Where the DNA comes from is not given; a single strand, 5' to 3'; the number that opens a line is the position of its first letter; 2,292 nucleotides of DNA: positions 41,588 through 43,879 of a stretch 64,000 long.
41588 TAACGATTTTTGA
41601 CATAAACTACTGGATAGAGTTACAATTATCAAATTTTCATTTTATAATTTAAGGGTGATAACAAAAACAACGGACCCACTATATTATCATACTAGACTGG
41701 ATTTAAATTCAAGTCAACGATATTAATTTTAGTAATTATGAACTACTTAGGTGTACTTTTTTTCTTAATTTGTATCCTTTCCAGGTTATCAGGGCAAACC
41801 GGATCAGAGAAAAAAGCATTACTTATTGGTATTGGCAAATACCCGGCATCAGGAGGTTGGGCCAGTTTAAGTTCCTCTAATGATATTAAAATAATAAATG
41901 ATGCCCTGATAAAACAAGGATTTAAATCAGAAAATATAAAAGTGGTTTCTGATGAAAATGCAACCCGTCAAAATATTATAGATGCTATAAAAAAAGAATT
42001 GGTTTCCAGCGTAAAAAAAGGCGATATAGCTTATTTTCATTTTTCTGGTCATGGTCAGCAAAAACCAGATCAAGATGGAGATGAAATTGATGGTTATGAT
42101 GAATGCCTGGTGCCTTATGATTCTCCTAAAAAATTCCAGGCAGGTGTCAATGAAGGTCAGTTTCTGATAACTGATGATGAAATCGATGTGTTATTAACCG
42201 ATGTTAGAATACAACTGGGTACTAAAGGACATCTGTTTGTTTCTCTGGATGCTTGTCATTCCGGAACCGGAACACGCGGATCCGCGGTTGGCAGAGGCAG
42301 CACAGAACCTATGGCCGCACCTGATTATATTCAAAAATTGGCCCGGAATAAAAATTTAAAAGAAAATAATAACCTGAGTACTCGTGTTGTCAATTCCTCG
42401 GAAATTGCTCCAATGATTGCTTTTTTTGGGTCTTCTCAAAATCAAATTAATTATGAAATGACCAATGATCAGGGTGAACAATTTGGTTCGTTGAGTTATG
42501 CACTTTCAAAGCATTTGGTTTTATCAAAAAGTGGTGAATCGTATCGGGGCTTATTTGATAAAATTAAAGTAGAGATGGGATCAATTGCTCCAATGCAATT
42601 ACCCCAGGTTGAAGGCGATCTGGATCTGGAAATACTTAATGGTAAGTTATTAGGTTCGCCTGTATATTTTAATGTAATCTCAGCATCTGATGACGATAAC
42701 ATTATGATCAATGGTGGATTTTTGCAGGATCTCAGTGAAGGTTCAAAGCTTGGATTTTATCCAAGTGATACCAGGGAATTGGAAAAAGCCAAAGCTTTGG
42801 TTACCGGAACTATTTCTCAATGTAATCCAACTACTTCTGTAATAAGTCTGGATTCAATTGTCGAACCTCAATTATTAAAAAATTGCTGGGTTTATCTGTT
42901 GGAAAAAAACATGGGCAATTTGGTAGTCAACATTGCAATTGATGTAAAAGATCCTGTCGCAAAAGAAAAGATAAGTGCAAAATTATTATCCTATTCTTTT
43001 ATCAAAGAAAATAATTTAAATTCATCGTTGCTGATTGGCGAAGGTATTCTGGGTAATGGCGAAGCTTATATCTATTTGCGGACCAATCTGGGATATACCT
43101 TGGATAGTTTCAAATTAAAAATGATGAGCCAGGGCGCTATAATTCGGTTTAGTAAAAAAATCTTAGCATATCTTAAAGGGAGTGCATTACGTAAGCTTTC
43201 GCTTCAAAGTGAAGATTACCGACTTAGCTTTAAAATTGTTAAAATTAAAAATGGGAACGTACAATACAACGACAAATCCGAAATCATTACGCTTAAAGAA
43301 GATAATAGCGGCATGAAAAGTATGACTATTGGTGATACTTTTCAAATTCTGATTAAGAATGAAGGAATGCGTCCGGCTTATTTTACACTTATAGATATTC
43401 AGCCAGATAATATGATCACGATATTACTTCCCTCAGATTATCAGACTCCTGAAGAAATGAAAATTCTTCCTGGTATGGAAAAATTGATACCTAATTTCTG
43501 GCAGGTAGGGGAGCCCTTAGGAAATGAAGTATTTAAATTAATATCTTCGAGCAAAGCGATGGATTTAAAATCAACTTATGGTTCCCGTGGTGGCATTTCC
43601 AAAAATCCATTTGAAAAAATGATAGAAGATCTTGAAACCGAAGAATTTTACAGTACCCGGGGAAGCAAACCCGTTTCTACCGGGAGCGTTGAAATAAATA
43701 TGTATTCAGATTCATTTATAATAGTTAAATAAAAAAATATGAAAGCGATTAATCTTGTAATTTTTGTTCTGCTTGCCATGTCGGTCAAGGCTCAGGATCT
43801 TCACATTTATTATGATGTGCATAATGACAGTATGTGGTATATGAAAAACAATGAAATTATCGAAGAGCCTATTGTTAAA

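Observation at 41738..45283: Coupled exported pair: caspase-like C14 protease with a DUF4384-like tail, plus an uncharacterised 514-aa partner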

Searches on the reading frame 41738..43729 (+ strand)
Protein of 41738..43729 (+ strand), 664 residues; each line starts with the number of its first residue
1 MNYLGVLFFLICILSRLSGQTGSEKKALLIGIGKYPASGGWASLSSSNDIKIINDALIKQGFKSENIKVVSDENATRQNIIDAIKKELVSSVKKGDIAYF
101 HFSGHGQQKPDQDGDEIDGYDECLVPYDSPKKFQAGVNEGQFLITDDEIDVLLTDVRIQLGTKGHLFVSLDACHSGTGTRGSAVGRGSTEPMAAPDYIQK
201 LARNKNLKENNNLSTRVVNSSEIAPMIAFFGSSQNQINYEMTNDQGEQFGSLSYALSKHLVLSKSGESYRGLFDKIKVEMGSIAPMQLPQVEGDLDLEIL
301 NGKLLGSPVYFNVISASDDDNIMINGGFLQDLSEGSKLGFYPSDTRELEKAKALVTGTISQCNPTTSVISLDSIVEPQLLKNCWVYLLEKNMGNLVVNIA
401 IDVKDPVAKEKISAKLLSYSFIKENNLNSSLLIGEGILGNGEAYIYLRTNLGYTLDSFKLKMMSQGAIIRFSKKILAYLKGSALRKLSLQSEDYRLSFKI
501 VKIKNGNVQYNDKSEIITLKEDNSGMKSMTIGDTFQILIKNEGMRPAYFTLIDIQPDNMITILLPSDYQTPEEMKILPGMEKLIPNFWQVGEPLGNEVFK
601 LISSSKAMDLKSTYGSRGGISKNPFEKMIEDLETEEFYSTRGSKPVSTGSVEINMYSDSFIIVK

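Call 3: search_protein_families(library=pfam, proteins=[window:41738-43729:+], max_evalue=1)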
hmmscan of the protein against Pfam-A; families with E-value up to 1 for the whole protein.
window:41738-43729:+ (664 aa): 5 families
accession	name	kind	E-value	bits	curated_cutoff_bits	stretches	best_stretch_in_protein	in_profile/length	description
PF00656.27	Peptidase_C14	-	1.2e-20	74.7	21.4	1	25-293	2-225/233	Caspase domain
PF14326.11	DUF4384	-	8.1e-08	32.7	27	1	531-606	4-80/81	Domain of unknown function (DUF4384)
PF12770.12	CHAT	-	0.08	12.8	24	1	57-179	112-204/289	CHAT domain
PF12945.12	PilZNR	-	0.11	13.1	23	0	531-571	2-43/85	Flagellar protein YcgR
PF01287.26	eIF-5a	-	0.13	12.9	24.2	1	549-609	7-67/69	Eukaryotic elongation factor 5A hypusine, DNA-binding OB fold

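Call 4: search_protein_families(library=ncbifam, proteins=[window:41738-43729:+], max_evalue=1)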
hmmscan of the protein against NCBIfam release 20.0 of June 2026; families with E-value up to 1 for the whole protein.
window:41738-43729:+ (664 aa): 1 family
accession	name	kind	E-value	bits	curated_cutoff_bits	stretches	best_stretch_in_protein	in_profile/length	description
NF047832.1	caspase_w_EACC1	subfamily_domain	1e-06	28.4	140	1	26-111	2-86/211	caspase, EACC1-associated type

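Call 5: search_protein_families(library=padloc, proteins=[window:41738-43729:+], max_evalue=1)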
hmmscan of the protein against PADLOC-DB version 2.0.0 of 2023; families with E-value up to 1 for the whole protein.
window:41738-43729:+ (664 aa): 1 family
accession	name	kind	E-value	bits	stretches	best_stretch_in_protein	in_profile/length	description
PDLC02987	caspase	-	1.3e-16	58.9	1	27-266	5-130/453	-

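Call 14: find_homologous_proteins(query=window:41738-43729:+)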
Query window:41738-43729:+ (664 aa): 605 proteins with E <= 0.001 among 8000 candidates; the best 120 are listed.
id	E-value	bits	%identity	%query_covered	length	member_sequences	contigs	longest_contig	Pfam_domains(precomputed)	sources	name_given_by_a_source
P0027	0.0e+0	1465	100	100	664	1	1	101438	PF00656.28,PF14326.12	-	-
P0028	0.0e+0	1048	73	97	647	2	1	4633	PF00656.28,PF14326.12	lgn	-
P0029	3.5e-246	837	57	98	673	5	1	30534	PF00656.28,PF14326.12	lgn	-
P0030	1.3e-244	831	57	98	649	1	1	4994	PF00656.28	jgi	jgi:hypothetical protein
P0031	2.2e-244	831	57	99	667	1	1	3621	PF00656.28,PF14326.12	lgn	-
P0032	8.9e-242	822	56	100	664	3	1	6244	PF00656.28,PF14326.12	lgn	-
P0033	2.2e-240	817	57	99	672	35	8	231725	PF00656.28,PF14326.12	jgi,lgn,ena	-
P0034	1.0e-239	815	57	97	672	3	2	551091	PF00656.28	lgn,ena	-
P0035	7.7e-238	809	56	100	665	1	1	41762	PF00656.28,PF14326.12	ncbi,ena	-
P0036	2.5e-234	797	57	97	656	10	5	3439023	PF00656.28,PF14326.12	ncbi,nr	ncbi:MAG: caspase family protein [Saprospiraceae bacterium]|nr:caspase family protein [Saprospiracea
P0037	3.2e-228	777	55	99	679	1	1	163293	PF00656.28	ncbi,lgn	ncbi:MAG: caspase family protein [Saprospiraceae bacterium]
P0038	8.7e-224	763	52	100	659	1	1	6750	PF00656.28,PF14326.12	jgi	jgi:hypothetical protein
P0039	7.2e-209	713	50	99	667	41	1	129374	PF00656.28,PF14326.12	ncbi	-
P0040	2.5e-199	682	49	99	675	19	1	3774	PF00656.28,PF14326.12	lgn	-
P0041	1.1e-197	676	49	99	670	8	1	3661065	PF00656.28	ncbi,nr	ncbi:MAG: caspase family protein [Saprospiraceae bacterium]|nr:caspase family protein [Saprospiracea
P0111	8.6e-135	469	38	99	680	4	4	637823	PF00656.28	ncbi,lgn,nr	ncbi:MAG: caspase family protein [Lewinellaceae bacterium]|nr:caspase family protein [Saprospiraceae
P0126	1.6e-127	445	35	98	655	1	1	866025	PF00656.28,PF14326.12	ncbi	-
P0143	2.1e-122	428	36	100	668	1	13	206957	PF00656.28,PF14326.12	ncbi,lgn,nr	ncbi:MAG: caspase family protein [Bacteroidetes bacterium]|nr:caspase family protein [Bacteroidota b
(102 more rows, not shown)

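Call 15: find_encoding_contigs(protein=P0143, flank=8000, max_places=1)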
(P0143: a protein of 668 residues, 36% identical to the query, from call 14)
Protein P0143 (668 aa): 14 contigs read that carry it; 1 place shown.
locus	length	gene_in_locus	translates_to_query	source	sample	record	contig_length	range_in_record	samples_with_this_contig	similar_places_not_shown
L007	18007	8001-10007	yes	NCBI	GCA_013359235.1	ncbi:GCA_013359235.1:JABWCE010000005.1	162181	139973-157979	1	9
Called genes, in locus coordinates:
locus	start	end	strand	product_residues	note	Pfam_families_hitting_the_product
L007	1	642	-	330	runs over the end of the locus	PF01210:NAD_Gly3P_dh_N, PF07479:NAD_Gly3P_dh_C, PF20618:GPD_NAD_C_bact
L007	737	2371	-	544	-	PF00118:Cpn60_TCP1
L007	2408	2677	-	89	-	PF00166:Cpn10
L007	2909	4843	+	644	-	PF13620:CarboxypepD_reg, PF20782:TssR_VWA (weak), PF00092:VWA (weak), PF25106:VWA_4 (weak), PF18962:Por_Secre_tail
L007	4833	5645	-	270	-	PF22435:MRM3-like_sub_bind, PF00588:SpoU_methylase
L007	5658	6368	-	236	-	PF22544:HYDIN_VesB_CFA65-like_Ig, PF07610:DUF1573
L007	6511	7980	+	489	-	PF00089:Trypsin, PF13365:Trypsin_2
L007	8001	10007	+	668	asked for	PF00656:Peptidase_C14, PF14326:DUF4384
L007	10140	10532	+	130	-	PF26622:DUF8199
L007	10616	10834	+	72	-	PF19335:HMBD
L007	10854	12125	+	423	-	PF00873:ACR_tran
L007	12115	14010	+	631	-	PF00873:ACR_tran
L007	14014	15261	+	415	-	PF02321:OEP (faint)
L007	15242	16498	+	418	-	PF19335:HMBD, PF25919:BSH_CusB (weak), PF25869:3HB_CusB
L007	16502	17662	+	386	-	PF19335:HMBD, PF25919:BSH_CusB, PF25967:RND-MFP_C (weak), PF25975:CzcB_C, PF25989:YknX_C (weak)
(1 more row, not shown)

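Call 16: find_encoding_contigs(protein=P0111, flank=8000, max_places=1)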
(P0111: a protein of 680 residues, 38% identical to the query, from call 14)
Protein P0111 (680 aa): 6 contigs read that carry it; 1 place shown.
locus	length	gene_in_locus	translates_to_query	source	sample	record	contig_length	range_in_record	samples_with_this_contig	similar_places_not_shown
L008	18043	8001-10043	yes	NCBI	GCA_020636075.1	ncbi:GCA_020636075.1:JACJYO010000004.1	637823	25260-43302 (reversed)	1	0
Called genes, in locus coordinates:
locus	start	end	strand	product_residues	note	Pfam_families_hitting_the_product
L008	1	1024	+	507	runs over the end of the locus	PF03321:GH3, PF23571:GH3_M, PF23572:GH3_C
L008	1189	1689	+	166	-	PF12867:DinB_2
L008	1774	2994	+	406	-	PF07690:MFS_1, PF05977:MFS_3 (weak)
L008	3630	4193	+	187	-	PF02075:RuvC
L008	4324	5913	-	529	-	-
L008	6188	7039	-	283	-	PF13174:TPR_6 (faint), PF21545:T7SS_EccA1_N (faint), PF13432:TPR_16, PF14559:TPR_19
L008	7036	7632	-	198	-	PF04542:Sigma70_r2 (weak), PF08281:Sigma70_r4_2 (weak), PF04545:Sigma70_r4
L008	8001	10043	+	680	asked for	PF00656:Peptidase_C14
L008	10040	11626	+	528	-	-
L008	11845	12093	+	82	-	-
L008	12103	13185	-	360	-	PF01222:ERG4_ERG24, PF06966:DUF1295 (weak)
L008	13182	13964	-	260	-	PF00106:adh_short, PF08659:KR, PF13561:adh_short_C2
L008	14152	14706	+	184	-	PF11138:DUF2911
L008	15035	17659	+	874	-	PF00656:Peptidase_C14, PF13428:TPR_14 (faint), PF13374:TPR_10 (faint), PF13176:TPR_7 (faint), PF21033:RMD1-3 (faint), PF12569:NatA_aux_su (faint), PF13181:TPR_8 (weak), PF14559:TPR_19 (weak), +9 more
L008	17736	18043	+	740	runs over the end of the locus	PF12770:CHAT (weak), PF00656:Peptidase_C14, PF13176:TPR_7 (faint), PF13374:TPR_10 (faint), PF00515:TPR_1 (weak), PF13181:TPR_8 (weak), PF13424:TPR_12, PF14559:TPR_19 (weak), +7 more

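Call 17: find_encoding_contigs(protein=P0126, flank=8000, max_places=1)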
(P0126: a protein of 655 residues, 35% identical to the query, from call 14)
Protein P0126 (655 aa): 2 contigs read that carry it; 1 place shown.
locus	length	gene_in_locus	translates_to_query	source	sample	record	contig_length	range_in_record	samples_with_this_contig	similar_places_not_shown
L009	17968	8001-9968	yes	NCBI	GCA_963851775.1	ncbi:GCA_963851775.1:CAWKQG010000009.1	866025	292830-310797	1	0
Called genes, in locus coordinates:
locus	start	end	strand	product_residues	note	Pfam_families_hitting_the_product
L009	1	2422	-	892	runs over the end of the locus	PF00656:Peptidase_C14, PF00515:TPR_1 (weak), PF13414:TPR_11 (weak), PF13424:TPR_12 (weak), PF13432:TPR_16 (weak), PF14559:TPR_19 (weak), PF25063:ARM_TT21_C, PF00515:TPR_1 (weak), +13 more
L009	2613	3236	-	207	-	-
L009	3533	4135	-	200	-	-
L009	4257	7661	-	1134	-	PF00656:Peptidase_C14, PF07719:TPR_2 (faint), PF00515:TPR_1 (faint), PF13181:TPR_8 (faint), PF13424:TPR_12 (faint), PF13431:TPR_17 (faint), PF13432:TPR_16 (faint), PF14559:TPR_19 (faint), +1 more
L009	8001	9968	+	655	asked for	PF00656:Peptidase_C14, PF14326:DUF4384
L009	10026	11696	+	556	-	-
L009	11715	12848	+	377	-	-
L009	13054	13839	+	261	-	PF01987:AIM24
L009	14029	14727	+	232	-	PF00106:adh_short, PF08659:KR (weak), PF13561:adh_short_C2, PF23441:SDR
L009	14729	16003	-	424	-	PF01595:CNNM, PF00571:CBS (weak), PF03471:CorC_HlyC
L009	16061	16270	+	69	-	-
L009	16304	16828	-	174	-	PF00226:DnaJ, PF07743:HSCB_C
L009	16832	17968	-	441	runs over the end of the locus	PF02163:Peptidase_M50, PF13180:PDZ_2 (faint), PF00595:PDZ (weak), PF17820:PDZ_6 (weak)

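Call 31: search_solved_structures(query=window:41738-43729:+, max_evalue=0.01, show_alignments=3)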
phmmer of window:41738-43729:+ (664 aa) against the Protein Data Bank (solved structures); distinct sequences matched with E-value up to 0.01: 11.
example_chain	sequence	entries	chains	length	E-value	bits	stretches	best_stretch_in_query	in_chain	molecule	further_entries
4f6o_A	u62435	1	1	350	1.4e-13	53.2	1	22-177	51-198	Metacaspase-1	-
7qp0_A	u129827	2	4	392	1.3e-12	50.1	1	20-177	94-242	Metacaspase-1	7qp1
4f6p_A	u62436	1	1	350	2.3e-12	49.3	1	22-177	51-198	Metacaspase-1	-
6w8s_A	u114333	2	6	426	3.9e-12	48.5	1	25-147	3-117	Metacaspase-4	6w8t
6w8r_A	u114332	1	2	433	7.6e-12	47.5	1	25-129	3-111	Metacaspase-4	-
4afr_A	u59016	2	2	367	1.6e-10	43.1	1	22-176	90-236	METACASPASE | METACASPASE MCA2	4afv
4afp_A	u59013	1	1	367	2.9e-10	42.3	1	22-152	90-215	METACASPASE MCA2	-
4af8_A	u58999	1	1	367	2.9e-10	42.3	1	22-152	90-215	METACASPASE MCA2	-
3bij_A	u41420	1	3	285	4.8e-09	38.3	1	38-196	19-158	Uncharacterized protein GSU0716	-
9n3d_A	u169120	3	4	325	3.5e-06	28.8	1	20-128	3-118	Metacaspase-9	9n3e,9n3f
8a53_A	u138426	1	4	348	8.3e-06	27.6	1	27-128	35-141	Metacaspase-9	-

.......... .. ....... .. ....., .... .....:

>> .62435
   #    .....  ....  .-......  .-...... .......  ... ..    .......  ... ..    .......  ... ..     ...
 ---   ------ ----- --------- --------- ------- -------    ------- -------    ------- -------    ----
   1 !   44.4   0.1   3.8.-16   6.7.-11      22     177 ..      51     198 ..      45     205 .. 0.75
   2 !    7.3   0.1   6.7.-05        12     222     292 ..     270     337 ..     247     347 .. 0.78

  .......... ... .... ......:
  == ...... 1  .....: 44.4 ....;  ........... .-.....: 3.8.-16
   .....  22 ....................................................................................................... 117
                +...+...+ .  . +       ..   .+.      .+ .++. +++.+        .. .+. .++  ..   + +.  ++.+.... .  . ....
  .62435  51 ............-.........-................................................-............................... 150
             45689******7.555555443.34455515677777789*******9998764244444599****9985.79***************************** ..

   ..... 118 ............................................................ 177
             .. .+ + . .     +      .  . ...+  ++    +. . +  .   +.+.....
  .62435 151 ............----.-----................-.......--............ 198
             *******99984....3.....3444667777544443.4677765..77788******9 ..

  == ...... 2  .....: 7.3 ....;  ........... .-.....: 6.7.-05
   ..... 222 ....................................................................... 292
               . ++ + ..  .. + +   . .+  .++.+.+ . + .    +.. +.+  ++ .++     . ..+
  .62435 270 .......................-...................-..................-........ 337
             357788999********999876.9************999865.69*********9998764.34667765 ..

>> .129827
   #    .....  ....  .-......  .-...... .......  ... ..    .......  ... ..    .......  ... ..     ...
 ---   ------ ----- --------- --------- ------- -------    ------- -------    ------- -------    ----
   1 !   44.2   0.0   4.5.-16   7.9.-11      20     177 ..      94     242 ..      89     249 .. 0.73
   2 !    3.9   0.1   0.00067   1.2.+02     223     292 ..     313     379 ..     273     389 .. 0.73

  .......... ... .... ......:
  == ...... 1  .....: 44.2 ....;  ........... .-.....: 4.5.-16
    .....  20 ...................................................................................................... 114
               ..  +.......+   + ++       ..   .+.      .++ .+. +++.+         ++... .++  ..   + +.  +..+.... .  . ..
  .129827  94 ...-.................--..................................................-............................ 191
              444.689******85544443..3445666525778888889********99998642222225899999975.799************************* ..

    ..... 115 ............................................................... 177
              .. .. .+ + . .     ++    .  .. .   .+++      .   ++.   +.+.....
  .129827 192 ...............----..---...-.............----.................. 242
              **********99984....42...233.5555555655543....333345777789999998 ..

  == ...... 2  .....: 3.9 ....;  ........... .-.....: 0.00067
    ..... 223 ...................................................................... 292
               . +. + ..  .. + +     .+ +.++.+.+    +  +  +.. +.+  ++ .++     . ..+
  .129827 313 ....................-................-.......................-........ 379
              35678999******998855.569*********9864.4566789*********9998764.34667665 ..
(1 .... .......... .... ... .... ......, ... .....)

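Call 37: search_protein_families(library=pfam, proteins=[L008:7036-7629:-, L008:6188-7036:-, L008:4324-5910:-, L009:10026-11693:+], max_evalue=0.1)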
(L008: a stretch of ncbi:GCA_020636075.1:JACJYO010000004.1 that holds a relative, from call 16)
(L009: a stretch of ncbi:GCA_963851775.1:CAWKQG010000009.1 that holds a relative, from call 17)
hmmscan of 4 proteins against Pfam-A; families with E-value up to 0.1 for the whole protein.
L008:7036-7629:- (197 aa): 4 families
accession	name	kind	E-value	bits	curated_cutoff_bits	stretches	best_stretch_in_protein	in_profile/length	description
PF04545.22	Sigma70_r4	-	3.9e-10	39.5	24.1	1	133-181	2-50/50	Sigma-70, region 4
PF04542.20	Sigma70_r2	-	9.8e-08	32.1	24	1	27-89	1-63/71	Sigma-70 region 2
PF08281.18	Sigma70_r4_2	-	3.1e-07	30.4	25.7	1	133-174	8-49/54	Sigma-70, region 4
PF21050.3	ARMC9_ARM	-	0.076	13.5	27.3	0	55-114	5-63/120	LisH domain-containing protein ARMC9, ARM repeats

L008:6188-7036:- (282 aa): 15 families
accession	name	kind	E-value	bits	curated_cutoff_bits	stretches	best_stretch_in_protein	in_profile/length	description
PF13432.12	TPR_16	-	5.9e-11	43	32.7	1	165-217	2-54/65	Tetratricopeptide repeat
PF14559.12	TPR_19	-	4.5e-08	33.7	25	1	170-227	1-58/68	Tetratricopeptide repeat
PF13174.12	TPR_6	-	8.5e-08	32.8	26.3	1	231-260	1-29/33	Tetratricopeptide repeat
PF21545.3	T7SS_EccA1_N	-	1.5e-05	24.9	27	1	164-223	103-161/272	T7SS, ESX-1 secretion system protein EccA1, N-terminal domain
PF07719.23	TPR_2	-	7.8e-05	23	27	1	196-216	3-23/34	Tetratricopeptide repeat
PF12895.13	ANAPC3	-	0.00024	21.8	27.2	1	161-218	24-80/82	Anaphase-promoting complex, cyclosome, subunit 3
PF00515.34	TPR_1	-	0.0032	17.6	27.8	1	196-215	3-22/34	Tetratricopeptide repeat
PF14561.12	TPR_20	-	0.0087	16.8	25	0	187-228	15-56/90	Tetratricopeptide repeat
PF09613.16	HrpB1_HrpK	-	0.0088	16.1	29.3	1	172-259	23-110/126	Bacterial type III secretion protein (HrpB1_HrpK)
PF13428.12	TPR_14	-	0.012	16.7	23.5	0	167-198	8-39/44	Tetratricopeptide repeat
PF10300.15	Iml2-TPR_39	-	0.018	14.2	22.2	1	173-259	243-330/467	Iml2/Tetratricopeptide repeat protein 39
PF10469.15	AKAP7_NLS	-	0.032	14.5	24.4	0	46-93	104-152/208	AKAP7 2'5' RNA ligase-like domain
PF11663.14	Toxin_YhaV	-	0.045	14.2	35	0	240-268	103-131/138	Toxin with endonuclease activity, of toxin-antitoxin system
PF18977.5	DUF5713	-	0.081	13.8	27.3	0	126-168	9-51/107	Family of unknown function (DUF5713)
PF13181.12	TPR_8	-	0.092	13.4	25.7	0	200-217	7-24/34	Tetratricopeptide repeat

L008:4324-5910:- (528 aa): 6 families
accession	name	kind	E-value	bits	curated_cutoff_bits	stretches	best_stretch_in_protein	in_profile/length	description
PF13431.12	TPR_17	-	0.007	17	24.4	0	291-322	2-33/34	Tetratricopeptide repeat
PF04228.19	Zn_peptidase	-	0.015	15.2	23.2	1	54-142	131-224/290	Putative neutral zinc metallopeptidase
PF00515.34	TPR_1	-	0.023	15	27.8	0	280-301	13-34/34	Tetratricopeptide repeat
PF13424.12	TPR_12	-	0.03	14.9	30.1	0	204-237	16-49/77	Tetratricopeptide repeat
PF07719.23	TPR_2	-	0.046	14.3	27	0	280-300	13-33/34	Tetratricopeptide repeat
PF13414.12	TPR_11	-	0.046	13.9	26.8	0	284-308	10-34/42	TPR repeat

L009:10026-11693:+ (556 aa): 5 families
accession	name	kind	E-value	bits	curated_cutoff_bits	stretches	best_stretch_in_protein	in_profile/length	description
PF13431.12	TPR_17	-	2.7e-05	24.5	24.4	1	317-348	2-33/34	Tetratricopeptide repeat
PF07719.23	TPR_2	-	0.0008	19.8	27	0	374-401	6-33/34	Tetratricopeptide repeat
PF01435.24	Peptidase_M48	-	0.0048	17.2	20.3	1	112-138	60-84/186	Peptidase family M48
PF13424.12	TPR_12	-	0.0076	16.9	30.1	0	353-397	27-73/77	Tetratricopeptide repeat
PF04124.18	Dor1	-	0.013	14.8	23.3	1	202-252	80-133/339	Dor1-like family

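Call 44: predict_structure(alignment_id=A2)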
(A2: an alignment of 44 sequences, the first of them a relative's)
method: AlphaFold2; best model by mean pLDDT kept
length: 664 residues; sequences in the alignment: 44
mean_pLDDT: 86.0   pTM: 0.84
mean pLDDT of the five models: 86.0, 85.7, 84.4, 83.7, 83.4
residues with pLDDT >= 90: 370; 70-90: 220; 50-70: 50; < 50: 24
segments of 3 or more residues with pLDDT < 50: 18-20, 178-180, 208-217, 614-619
pLDDT, mean of each block of 10 residues (from residue 1): 78 62 88 94 95 96 96 98 96 95 94 84 94 92 94 95 94 63 79 90 59 46 90 82 86 95 90 91 82 91 81 82 91 88 82 90 92 87 87 82 94 92 88 93 93 92 91 93 85 90 72 76 79 94 94 94 91 94 93 92 90 53 79 76 52 86 90
secondary structure, 60 per line:
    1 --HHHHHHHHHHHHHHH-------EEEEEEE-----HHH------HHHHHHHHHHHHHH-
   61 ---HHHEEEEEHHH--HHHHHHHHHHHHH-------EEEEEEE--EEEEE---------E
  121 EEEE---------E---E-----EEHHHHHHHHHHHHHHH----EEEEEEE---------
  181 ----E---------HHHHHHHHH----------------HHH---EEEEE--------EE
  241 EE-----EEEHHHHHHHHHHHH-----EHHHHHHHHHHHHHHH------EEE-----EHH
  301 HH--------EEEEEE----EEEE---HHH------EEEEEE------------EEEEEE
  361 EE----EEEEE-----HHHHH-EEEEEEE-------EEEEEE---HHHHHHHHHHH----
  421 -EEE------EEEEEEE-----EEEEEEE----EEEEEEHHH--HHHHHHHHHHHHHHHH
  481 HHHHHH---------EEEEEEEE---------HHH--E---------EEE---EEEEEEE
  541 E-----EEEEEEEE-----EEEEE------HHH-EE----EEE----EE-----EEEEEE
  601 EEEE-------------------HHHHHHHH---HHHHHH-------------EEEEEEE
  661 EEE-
elements in order: H3-17 E25-31 H46-59 E67-71 H77-89 E97-103 E106-110 E120-124 H146-160 E165-171 H195-203 E226-230 E239-242 E248-250 H251-262 H269-283 E290-292 H299-302 E311-316 E321-324 E337-342 E355-362 E367-371 H377-381 E383-389 E397-402 H406-416 E422-424 E431-437 E443-449 E454-459 H465-486 E496-503 E528-530 E534-541 E547-554 E560-564 E581-583 E595-604 H624-631 H635-640 E654-663
